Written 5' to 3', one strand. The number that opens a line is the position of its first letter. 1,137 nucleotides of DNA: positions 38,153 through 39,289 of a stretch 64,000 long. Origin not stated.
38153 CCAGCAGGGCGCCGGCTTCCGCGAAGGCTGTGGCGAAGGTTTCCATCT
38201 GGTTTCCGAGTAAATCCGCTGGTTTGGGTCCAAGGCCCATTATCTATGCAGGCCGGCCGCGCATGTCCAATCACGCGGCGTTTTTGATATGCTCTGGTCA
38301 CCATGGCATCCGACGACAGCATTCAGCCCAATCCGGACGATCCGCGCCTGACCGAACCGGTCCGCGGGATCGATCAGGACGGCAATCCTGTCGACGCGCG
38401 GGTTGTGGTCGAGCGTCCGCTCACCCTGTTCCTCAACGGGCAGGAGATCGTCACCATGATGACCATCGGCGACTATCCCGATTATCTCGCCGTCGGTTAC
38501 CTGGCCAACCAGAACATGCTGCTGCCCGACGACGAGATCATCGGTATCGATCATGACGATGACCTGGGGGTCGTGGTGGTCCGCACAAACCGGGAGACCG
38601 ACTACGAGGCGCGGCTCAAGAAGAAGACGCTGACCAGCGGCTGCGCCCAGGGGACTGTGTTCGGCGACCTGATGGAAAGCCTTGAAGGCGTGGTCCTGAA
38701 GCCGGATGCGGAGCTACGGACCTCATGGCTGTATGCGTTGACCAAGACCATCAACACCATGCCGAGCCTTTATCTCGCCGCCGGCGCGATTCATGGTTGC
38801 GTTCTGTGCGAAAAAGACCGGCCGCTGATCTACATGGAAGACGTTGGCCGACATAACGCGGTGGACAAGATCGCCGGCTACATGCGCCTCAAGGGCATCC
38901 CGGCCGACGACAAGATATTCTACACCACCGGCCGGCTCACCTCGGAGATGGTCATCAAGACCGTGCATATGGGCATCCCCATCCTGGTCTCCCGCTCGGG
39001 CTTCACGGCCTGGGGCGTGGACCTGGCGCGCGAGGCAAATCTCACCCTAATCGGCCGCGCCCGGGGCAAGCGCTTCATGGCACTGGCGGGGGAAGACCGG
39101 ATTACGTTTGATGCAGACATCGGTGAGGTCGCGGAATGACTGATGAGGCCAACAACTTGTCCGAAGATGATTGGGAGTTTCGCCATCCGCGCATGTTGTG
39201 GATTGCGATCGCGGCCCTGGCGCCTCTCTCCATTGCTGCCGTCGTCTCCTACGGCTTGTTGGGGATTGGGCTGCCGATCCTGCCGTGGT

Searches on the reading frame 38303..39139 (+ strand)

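Call 43: search_protein_families(library=pfam, proteins=[window:38303-39139:+], max_evalue=0.00001)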
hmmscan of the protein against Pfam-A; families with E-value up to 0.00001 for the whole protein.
window:38303-39139:+ (278 aa): 1 family
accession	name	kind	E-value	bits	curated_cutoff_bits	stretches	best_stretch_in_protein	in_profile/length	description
PF02634.21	FdhD-NarQ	-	8.2e-75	252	27.2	1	35-267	1-236/237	FdhD/NarQ family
